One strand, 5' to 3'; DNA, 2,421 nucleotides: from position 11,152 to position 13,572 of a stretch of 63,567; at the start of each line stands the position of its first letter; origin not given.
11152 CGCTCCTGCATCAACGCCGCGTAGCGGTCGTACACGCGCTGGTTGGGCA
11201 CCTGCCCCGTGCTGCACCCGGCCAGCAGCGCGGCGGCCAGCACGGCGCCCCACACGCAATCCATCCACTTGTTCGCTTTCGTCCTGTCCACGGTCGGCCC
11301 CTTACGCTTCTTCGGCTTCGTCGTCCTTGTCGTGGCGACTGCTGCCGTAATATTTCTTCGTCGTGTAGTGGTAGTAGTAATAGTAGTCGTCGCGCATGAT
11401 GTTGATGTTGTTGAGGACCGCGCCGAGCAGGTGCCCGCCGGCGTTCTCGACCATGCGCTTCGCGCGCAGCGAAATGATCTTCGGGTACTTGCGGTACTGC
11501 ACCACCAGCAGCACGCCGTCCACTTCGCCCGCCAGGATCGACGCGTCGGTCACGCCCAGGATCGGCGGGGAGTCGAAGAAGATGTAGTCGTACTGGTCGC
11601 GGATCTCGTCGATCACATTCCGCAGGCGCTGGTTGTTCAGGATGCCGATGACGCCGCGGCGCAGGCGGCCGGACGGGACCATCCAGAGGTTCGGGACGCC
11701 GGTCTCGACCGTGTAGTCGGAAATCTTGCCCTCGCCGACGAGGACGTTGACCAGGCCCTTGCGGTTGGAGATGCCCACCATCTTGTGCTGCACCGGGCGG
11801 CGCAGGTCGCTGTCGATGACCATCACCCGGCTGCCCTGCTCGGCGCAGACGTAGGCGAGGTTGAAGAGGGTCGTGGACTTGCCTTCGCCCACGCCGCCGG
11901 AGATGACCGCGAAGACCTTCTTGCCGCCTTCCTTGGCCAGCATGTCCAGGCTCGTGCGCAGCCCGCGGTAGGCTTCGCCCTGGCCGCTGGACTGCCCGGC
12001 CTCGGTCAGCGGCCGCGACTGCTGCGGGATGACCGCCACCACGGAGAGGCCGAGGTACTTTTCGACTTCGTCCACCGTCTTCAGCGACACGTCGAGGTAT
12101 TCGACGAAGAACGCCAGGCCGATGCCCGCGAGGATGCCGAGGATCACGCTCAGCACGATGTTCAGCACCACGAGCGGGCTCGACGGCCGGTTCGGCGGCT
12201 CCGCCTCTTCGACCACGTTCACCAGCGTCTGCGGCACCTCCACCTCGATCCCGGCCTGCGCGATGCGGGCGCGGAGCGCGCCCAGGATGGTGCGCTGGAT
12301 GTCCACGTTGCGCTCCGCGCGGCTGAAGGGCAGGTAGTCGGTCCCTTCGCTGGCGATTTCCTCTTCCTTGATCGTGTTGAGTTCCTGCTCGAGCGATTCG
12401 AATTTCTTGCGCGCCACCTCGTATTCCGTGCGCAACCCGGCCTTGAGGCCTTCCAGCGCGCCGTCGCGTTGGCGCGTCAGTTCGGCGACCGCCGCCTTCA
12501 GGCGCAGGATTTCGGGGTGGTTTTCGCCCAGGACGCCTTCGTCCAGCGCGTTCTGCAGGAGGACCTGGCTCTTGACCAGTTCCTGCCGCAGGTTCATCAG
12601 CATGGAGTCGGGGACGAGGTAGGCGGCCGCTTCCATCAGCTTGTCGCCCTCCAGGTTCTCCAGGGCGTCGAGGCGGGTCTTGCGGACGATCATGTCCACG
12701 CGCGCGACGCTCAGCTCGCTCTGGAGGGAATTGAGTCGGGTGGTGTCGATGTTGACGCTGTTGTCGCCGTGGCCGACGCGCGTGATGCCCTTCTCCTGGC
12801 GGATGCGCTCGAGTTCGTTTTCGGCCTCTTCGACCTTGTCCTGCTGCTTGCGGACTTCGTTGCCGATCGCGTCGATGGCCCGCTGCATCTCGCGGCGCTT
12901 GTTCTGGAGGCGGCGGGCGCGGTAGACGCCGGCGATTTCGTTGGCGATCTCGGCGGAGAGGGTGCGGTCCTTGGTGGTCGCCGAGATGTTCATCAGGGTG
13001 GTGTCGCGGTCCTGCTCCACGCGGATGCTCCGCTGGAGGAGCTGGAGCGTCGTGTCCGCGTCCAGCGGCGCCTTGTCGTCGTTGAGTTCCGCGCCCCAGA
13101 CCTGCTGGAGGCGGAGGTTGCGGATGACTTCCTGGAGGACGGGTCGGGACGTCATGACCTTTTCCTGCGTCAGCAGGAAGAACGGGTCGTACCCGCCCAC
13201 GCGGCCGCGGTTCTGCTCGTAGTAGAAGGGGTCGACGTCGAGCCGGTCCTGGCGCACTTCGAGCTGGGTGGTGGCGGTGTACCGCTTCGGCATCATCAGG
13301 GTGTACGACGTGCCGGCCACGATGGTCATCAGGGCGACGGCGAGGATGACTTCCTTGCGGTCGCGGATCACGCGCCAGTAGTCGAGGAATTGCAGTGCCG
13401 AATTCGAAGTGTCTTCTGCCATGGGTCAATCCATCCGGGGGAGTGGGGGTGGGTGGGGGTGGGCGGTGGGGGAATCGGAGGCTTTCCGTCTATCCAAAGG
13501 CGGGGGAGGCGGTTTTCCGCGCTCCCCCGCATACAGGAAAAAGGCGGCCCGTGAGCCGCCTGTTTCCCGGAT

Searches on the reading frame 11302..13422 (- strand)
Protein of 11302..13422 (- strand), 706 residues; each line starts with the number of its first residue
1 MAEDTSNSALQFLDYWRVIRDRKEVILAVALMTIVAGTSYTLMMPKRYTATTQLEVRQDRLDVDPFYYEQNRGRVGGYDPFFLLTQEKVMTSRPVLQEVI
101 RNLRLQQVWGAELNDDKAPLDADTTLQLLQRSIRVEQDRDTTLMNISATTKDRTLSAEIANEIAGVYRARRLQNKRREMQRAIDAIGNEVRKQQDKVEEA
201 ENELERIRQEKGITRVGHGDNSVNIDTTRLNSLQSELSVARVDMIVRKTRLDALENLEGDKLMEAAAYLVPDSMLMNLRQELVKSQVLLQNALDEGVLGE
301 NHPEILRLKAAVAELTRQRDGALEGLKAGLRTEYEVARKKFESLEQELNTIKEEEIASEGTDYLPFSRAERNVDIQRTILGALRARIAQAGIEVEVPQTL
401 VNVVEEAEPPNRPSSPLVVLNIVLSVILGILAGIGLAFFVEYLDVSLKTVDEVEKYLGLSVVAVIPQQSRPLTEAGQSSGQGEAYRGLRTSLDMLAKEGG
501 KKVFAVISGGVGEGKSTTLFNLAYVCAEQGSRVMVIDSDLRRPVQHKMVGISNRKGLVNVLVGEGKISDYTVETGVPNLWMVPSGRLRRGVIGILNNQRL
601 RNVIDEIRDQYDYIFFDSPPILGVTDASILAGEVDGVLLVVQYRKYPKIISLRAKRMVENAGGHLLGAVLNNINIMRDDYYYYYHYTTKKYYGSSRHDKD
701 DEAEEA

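Call 54: find_encoding_contigs(protein=window:11302-13422:-, flank=10000, max_places=2)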
Protein window:11302-13422:- (706 aa): 20 contigs read that carry it; 2 places shown.
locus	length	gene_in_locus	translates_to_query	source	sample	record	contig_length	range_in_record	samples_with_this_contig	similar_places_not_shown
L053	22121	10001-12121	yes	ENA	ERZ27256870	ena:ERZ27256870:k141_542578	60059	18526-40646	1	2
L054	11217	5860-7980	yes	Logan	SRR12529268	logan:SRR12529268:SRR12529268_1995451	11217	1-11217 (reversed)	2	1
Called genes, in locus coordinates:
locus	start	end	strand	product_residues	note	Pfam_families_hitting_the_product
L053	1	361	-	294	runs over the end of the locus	-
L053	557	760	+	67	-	-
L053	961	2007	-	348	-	PF04055:Radical_SAM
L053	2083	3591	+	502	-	PF13428:TPR_14 (faint), PF14559:TPR_19 (faint), PF13432:TPR_16 (weak), PF07719:TPR_2 (faint), PF13431:TPR_17 (faint), PF13432:TPR_16 (weak)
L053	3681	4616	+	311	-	-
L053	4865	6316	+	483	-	PF17820:PDZ_6, PF03572:Peptidase_S41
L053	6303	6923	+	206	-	PF01300:Sua5_yciO_yrdC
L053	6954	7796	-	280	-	PF00582:Usp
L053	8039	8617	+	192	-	-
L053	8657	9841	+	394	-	PF10082:BBP2_2, PF04575:SlipAM (faint)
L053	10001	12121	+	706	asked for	PF02706:Wzz, PF13807:GNVR (weak), PF01656:CbiA (weak), PF10609:ParA, PF13614:AAA_31, PF25199:nSTAND_NTPase5 (weak)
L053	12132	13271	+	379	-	-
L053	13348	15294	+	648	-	PF04932:Wzy_C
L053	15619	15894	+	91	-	-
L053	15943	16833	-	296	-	PF01734:Patatin, PF19890:DUF6363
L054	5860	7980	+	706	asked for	PF02706:Wzz, PF13807:GNVR (weak), PF01656:CbiA (weak), PF10609:ParA, PF13614:AAA_31, PF25199:nSTAND_NTPase5 (weak)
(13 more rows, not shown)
